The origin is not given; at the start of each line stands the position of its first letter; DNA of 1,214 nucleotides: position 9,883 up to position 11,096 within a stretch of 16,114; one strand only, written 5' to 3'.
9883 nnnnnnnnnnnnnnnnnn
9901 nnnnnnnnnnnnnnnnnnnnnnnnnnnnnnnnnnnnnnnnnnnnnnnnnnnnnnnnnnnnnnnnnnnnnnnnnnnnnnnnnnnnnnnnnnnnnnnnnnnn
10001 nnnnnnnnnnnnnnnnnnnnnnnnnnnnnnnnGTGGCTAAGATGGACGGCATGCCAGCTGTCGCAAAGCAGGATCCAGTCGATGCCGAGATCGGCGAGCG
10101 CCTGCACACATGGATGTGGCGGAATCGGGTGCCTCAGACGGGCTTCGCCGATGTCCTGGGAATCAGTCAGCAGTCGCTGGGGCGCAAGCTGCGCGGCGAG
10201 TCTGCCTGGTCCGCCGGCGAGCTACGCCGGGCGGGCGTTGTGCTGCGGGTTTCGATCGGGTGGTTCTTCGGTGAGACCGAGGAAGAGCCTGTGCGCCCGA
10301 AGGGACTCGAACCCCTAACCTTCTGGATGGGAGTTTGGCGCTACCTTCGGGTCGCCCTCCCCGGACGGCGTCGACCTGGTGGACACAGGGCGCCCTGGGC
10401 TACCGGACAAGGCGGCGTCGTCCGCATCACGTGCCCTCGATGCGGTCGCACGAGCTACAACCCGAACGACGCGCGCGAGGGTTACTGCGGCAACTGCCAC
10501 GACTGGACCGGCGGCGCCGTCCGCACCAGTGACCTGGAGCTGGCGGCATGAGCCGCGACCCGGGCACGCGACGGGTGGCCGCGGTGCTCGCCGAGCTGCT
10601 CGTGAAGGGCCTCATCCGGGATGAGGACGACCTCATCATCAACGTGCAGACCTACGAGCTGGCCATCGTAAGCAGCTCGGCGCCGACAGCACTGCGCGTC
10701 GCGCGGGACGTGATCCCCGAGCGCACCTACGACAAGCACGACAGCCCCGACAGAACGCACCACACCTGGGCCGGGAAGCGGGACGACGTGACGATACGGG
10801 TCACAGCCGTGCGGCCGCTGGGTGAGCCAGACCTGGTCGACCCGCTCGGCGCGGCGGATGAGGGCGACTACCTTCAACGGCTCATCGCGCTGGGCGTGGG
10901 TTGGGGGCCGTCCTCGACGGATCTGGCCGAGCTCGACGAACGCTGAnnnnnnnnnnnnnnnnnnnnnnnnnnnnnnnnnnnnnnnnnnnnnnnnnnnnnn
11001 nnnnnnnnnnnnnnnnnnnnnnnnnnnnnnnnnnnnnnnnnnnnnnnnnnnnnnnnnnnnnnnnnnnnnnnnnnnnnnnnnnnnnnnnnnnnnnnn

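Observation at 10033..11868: Candidate attP (tRNA 3' fragment) lies inside the repressor ORF, upstream of int: an integration-dependent immunity-type switch with extra parts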

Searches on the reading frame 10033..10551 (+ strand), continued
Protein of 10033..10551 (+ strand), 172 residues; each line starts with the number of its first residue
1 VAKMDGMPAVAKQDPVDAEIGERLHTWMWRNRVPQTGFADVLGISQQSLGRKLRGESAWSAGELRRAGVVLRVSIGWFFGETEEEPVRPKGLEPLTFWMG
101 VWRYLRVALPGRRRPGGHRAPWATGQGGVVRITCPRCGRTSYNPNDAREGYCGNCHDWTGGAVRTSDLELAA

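Call 59: get_annotated_region(hit=H2, flank=1800)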
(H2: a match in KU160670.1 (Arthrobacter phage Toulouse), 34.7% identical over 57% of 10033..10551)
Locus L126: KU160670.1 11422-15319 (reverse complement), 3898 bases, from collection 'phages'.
description: Arthrobacter phage Toulouse, complete genome.
organism: Arthrobacter phage Toulouse (NCBI taxid 1772320)
taxonomy: Viruses; Duplodnaviria; Heunggongvirae; Uroviricota; Caudoviricetes; Decurrovirus; Decurrovirus decurro
host: Arthrobacter sp. ATCC 21022; source: soil; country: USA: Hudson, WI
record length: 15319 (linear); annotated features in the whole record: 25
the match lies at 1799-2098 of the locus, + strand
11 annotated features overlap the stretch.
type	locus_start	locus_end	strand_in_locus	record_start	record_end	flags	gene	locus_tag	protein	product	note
CDS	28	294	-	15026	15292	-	25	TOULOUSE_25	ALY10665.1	HNH endonuclease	-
CDS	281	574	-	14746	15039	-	24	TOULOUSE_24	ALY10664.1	hypothetical protein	-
CDS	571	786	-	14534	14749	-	23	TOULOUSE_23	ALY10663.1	hypothetical protein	-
CDS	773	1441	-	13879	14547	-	22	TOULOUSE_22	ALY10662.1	helix-turn-helix DNA binding domain protein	-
CDS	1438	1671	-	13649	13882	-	21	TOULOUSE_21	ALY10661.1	MerR-like helix-turn-helix DNA binding domain protein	-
CDS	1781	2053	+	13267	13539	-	20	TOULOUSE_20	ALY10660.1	helix-turn-helix DNA binding domain protein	-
CDS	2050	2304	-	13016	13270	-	19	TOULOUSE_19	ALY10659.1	hypothetical protein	-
CDS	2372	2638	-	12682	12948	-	18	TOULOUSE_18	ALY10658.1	hypothetical protein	-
CDS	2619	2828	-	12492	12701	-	17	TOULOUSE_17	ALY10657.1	holin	-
CDS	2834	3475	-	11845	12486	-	16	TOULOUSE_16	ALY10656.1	endolysin, N-acetylmuramoyl-L-alanine amidase domain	-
CDS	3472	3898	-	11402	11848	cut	15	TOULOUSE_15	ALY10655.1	endolysin, L-Ala-D-Glu peptidase domain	-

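Call 62: find_encoding_contigs(protein=P0040, flank=6000, max_places=2)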
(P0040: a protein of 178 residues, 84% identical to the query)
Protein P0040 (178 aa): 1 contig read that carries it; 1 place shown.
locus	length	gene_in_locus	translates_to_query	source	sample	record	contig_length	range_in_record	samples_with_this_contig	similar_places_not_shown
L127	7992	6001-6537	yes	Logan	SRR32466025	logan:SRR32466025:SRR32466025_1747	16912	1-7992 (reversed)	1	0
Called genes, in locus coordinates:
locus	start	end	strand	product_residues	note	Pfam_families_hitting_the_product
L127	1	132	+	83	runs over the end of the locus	-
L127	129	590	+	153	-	-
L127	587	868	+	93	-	-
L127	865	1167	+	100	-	-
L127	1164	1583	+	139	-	-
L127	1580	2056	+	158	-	-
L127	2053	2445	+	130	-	-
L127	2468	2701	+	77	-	-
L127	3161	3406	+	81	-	-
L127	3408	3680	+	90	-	-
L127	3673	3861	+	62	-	-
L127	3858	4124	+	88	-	-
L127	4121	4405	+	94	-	-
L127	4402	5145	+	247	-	-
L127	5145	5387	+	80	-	-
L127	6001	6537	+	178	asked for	-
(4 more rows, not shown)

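Call 63: find_encoding_contigs(protein=P0036, flank=6000, max_places=2)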
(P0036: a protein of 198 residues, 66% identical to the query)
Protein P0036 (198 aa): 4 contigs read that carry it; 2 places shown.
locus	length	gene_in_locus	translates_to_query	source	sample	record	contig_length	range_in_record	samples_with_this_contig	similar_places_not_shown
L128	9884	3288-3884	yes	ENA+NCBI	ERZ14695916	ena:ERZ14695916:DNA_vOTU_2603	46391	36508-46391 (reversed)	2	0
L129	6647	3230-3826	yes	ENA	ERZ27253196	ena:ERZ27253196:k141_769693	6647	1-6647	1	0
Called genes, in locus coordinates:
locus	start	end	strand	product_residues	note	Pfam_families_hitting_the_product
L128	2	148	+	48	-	?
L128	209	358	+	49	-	-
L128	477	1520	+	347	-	PF13730:HTH_36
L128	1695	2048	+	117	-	-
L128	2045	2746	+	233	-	-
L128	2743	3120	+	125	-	-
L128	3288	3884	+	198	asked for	-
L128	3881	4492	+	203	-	-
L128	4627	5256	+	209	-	-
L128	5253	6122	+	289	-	PF24030:DUF7341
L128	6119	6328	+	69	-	-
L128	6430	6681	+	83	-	-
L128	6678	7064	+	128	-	-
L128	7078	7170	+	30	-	-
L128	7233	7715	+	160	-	-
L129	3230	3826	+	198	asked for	-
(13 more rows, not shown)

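Call 64: find_encoding_contigs(protein=P0028, flank=6000, max_places=2)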
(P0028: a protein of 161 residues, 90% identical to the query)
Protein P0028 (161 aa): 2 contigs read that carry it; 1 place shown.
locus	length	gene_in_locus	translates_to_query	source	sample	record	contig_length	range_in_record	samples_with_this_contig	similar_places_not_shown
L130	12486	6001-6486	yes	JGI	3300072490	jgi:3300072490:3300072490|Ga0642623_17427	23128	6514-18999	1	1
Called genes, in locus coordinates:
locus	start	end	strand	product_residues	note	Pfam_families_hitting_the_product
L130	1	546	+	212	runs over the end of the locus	-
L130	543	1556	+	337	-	-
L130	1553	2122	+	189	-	-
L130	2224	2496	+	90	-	PF13560:HTH_31 (weak), PF01381:HTH_3 (weak)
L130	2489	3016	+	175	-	-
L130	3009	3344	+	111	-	-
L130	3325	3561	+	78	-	-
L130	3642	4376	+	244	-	-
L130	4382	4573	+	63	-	-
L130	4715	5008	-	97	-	-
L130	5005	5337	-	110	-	-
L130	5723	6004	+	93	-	PF19575:HTH_58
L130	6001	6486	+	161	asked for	-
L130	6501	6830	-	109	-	-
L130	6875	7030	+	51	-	-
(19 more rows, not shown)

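Call 86: predict_structure(alignment_id=A1)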
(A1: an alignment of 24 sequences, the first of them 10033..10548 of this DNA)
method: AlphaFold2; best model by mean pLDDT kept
length: 172 residues; sequences in the alignment: 24
mean_pLDDT: 70.0   pTM: 0.42
mean pLDDT of the five models: 70.0, 69.2, 68.3, 66.8, 66.0
residues with pLDDT >= 90: 51; 70-90: 41; 50-70: 35; < 50: 45
segments of 3 or more residues with pLDDT < 50: 84-93, 111-128, 159-172
pLDDT, mean of each block of 10 residues (from residue 1): 54 83 93 92 93 92 91 87 50 55 60 40 45 78 73 63 46 47
secondary structure, 60 per line:
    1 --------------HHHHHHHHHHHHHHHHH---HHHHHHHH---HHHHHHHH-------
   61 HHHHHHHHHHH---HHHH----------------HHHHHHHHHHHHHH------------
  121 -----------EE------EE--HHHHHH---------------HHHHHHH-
elements in order: H15-31 H35-42 H46-53 H61-71 H75-78 H95-108 H144-149 H165-171

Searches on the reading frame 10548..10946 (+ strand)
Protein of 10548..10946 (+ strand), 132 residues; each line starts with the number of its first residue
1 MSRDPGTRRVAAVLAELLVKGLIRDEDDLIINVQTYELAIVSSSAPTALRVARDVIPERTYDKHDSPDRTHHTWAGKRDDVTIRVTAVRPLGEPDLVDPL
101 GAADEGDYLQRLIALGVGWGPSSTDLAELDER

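Call 5: search_protein_families(library=pfam, proteins=[window:10548-10946:+], max_evalue=0.1)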
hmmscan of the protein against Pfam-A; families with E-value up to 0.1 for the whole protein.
window:10548-10946:+ (132 aa): 0 families

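Call 40: search_dna_similar(query=window:10548-10946:+, collection=phages, mode=protein, max_evalue=0.01, max_rows=20)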
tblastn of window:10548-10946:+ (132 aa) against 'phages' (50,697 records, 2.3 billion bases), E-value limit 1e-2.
No match.

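Call 42: find_homologous_proteins(query=window:10548-10943:+)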
Query window:10548-10943:+ (132 aa): 1 proteins with E <= 0.001 among 131 candidates.
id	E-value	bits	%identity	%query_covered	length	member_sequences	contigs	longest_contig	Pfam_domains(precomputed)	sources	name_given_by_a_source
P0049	1.4e-79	282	100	100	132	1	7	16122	-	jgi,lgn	jgi:hypothetical protein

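Call 43: search_protein_families(library=phrogs, proteins=[window:10548-10946:+], max_evalue=0.01)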
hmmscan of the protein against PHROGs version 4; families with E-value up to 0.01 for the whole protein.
window:10548-10946:+ (132 aa): 0 families

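Call 53: find_encoding_contigs(protein=P0049, flank=10000, max_places=10)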
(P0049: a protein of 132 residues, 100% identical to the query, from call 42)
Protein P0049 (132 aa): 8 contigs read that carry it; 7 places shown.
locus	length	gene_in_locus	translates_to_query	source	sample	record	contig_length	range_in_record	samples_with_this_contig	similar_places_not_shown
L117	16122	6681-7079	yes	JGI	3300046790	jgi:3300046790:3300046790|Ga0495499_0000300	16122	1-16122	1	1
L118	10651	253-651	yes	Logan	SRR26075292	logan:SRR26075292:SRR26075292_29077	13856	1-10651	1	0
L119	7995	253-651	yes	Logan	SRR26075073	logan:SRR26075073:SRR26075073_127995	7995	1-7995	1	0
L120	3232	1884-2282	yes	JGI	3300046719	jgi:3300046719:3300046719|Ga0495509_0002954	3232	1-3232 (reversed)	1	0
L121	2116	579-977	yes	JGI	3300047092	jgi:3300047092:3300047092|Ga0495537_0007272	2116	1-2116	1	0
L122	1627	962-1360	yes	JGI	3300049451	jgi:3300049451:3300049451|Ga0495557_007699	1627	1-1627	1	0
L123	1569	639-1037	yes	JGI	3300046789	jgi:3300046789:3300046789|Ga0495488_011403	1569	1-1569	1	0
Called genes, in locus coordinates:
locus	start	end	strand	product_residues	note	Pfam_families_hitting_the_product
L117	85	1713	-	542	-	PF25209:Phage_capsid_4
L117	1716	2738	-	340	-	PF04860:Phage_portal (weak)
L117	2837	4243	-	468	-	-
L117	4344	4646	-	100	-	-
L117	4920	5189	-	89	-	-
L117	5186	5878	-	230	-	-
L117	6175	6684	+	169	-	PF08667:BetR (weak)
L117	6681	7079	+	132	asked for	-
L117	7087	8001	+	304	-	PF02899:Phage_int_SAM_1 (weak), PF00589:Phage_integrase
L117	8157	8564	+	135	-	PF12728:HTH_17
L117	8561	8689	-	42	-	-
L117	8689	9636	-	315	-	PF01510:Amidase_2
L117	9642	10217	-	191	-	-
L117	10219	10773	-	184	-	-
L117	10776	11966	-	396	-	-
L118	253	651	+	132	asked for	-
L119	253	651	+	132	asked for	-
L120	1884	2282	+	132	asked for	-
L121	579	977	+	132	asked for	-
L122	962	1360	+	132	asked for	-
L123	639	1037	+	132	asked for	-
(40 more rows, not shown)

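Call 71: predict_structure(protein=window:10548-10943:+)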
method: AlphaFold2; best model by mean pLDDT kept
length: 132 residues; sequences in the alignment: 1
mean_pLDDT: 69.6   pTM: 0.60
mean pLDDT of the five models: 69.6, 64.6, 55.3, 40.4, 35.0
residues with pLDDT >= 90: 0; 70-90: 81; 50-70: 18; < 50: 33
segments of 3 or more residues with pLDDT < 50: 98-107, 109-114, 116-124, 126-132
pLDDT, mean of each block of 10 residues (from residue 1): 75 82 77 84 72 76 84 87 84 54 47 45 44 41
secondary structure, 60 per line:
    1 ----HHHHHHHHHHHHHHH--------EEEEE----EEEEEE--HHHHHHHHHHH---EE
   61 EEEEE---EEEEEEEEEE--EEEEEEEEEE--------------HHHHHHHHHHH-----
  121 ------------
elements in order: H5-19 E28-32 E37-42 H45-55 E59-65 E69-78 E81-90 H105-115

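Call 73: search_protein_representatives(protein=window:10548-10943:+)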
Query: 132 residues. Proteins with E-value up to 0.001 (for the whole library): 5; up to 1e-10: 4; up to 1e-30: 1. The best 5 are listed.
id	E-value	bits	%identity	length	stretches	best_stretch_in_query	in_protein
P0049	4.4e-80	282.1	100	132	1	1-132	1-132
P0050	2.5e-16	75.9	46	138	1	4-119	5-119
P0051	7.3e-15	71.1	45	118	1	6-117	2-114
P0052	2.2e-14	69.6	46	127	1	6-117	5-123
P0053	3.3e-05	39.9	30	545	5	73-103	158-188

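Call 75: fold_search(model_id=the predicted structure, library=pdb)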
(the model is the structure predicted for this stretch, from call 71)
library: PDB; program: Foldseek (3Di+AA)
matches with E <= 10: 1580; with E <= 0.001: 0
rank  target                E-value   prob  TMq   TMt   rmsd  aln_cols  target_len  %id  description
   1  3wfp_C                6.1e-03  0.93  0.32  0.13  11.8       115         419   10  tRNA processing enzyme (apo form 2) (released 2014-01-01)
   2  3wfr_G                9.9e-03  0.90  0.31  0.12  11.6       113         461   11  tRNA processing enzyme complex 2 (released 2014-01-01)
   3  3wfo_B                1.1e-02  0.92  0.32  0.13  11.8       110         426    9  tRNA processing enzyme (apo form 1) (released 2014-01-01)
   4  3wfp_A                1.2e-02  0.90  0.33  0.12  11.7       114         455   10  tRNA processing enzyme (apo form 2) (released 2014-01-01)
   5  3wfr_E                1.4e-02  0.89  0.32  0.12  11.7       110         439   10  tRNA processing enzyme complex 2 (released 2014-01-01)
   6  3wfs_D                2.5e-02  0.87  0.33  0.12  11.5       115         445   10  tRNA processing enzyme complex 3 (released 2014-01-01)
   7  3wfr_H                2.5e-02  0.82  0.33  0.12  11.1       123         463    8  tRNA processing enzyme complex 2 (released 2014-01-01)
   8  4e7x_A                3.2e-02  0.93  0.35  0.19   5.3       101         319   11  Structural Basis for the Activity of a Cytoplasmic RNA Terminal U-transferase (released 2012-07-04)
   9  4e80_A                4.3e-02  0.91  0.36  0.19   5.2        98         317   10  Structural Basis for the Activity of a Cytoplasmic RNA Terminal U-transferase (released 2012-07-04)
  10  8uca_s3               4.6e-02  0.77  0.35  0.26   7.0       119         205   13  Formation of I2+III2 supercomplex rescues respiratory chain defects (released 2025-01-15)
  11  4e7x_D                5.2e-02  0.89  0.35  0.18   5.2        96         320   11  Structural Basis for the Activity of a Cytoplasmic RNA Terminal U-transferase (released 2012-07-04)
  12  6p1p_A                7.4e-02  0.33  0.27  0.15  15.1       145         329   13  Pre-catalytic ternary complex of human DNA Polymerase Mu with 1-nt gapped substrate containing template 8OG and bound  (released 2019-09-04)
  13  5vzg_A                7.9e-02  0.35  0.27  0.15  14.7       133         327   13  Pre-catalytic ternary complex of human Polymerase Mu (W434H) mutant with incoming nonhydrolyzable UMPNPP (released 2017-07-05)
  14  4e7x_C                8.9e-02  0.82  0.34  0.18   5.4        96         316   11  Structural Basis for the Activity of a Cytoplasmic RNA Terminal U-transferase (released 2012-07-04)
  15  4fhy                  1.0e-01  0.82  0.36  0.19   5.3       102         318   12  Crystal structures of the Cid1 poly (U) polymerase reveal the mechanism for UTP selectivity - Mg 3'-dATP bound (released 2012-08-29)
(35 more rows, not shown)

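Call 78: find_encoding_contigs(protein=P0050, flank=5000, max_places=2)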
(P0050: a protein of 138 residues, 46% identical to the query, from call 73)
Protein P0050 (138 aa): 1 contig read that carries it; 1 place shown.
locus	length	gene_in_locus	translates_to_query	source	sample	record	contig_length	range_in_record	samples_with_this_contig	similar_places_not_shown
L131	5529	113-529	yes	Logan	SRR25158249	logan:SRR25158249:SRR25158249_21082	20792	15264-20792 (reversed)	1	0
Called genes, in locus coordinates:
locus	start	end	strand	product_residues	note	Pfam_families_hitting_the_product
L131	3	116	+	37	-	?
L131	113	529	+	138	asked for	-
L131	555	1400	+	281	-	PF00589:Phage_integrase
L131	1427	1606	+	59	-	-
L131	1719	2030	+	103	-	-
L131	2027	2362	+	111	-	-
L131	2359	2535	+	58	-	-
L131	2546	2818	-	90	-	-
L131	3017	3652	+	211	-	PF01656:CbiA, PF09140:MipZ (faint), PF13614:AAA_31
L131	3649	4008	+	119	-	-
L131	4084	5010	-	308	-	-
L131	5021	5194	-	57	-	-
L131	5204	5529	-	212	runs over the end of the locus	-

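Call 81: find_encoding_contigs(protein=P0051, flank=4000, max_places=2)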
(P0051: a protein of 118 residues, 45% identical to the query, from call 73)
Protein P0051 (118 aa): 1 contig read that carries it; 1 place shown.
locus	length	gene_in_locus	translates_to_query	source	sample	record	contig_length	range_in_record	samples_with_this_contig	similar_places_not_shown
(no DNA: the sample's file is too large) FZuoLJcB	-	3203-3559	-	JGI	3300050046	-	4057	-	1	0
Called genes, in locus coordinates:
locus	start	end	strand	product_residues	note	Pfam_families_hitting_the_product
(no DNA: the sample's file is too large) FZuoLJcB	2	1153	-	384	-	?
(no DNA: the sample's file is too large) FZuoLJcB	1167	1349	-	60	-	-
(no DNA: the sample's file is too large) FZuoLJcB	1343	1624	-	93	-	PF01844:HNH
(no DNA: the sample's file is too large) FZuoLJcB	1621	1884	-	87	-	-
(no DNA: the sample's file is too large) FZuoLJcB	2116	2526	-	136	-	-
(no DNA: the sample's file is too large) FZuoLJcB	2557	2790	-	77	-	PF12728:HTH_17 (weak)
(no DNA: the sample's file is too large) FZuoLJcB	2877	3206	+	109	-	PF08667:BetR (weak)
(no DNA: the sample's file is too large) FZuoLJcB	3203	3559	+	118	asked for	-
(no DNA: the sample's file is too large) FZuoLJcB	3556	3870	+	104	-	-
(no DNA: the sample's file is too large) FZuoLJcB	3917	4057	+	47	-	?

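Call 82: find_encoding_contigs(protein=P0052, flank=4000, max_places=2)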
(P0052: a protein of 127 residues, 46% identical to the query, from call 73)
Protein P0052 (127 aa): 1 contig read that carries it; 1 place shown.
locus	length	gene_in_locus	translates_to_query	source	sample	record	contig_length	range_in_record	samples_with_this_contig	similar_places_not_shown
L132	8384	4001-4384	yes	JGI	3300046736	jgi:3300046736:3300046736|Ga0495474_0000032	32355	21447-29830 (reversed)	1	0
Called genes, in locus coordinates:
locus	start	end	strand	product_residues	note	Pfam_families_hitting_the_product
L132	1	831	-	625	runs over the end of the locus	-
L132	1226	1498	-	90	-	PF24746:DUF7694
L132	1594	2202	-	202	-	-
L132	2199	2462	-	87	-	-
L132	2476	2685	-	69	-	-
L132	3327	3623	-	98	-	-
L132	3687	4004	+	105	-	PF13560:HTH_31, PF12844:HTH_19, PF01381:HTH_3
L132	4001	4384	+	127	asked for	-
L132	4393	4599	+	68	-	-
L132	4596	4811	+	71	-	-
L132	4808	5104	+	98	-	-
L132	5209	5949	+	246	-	PF00589:Phage_integrase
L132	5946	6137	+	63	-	-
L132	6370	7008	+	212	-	PF01656:CbiA, PF07015:VirC1 (faint), PF09140:MipZ (faint), PF10609:ParA (faint), PF13614:AAA_31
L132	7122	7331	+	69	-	-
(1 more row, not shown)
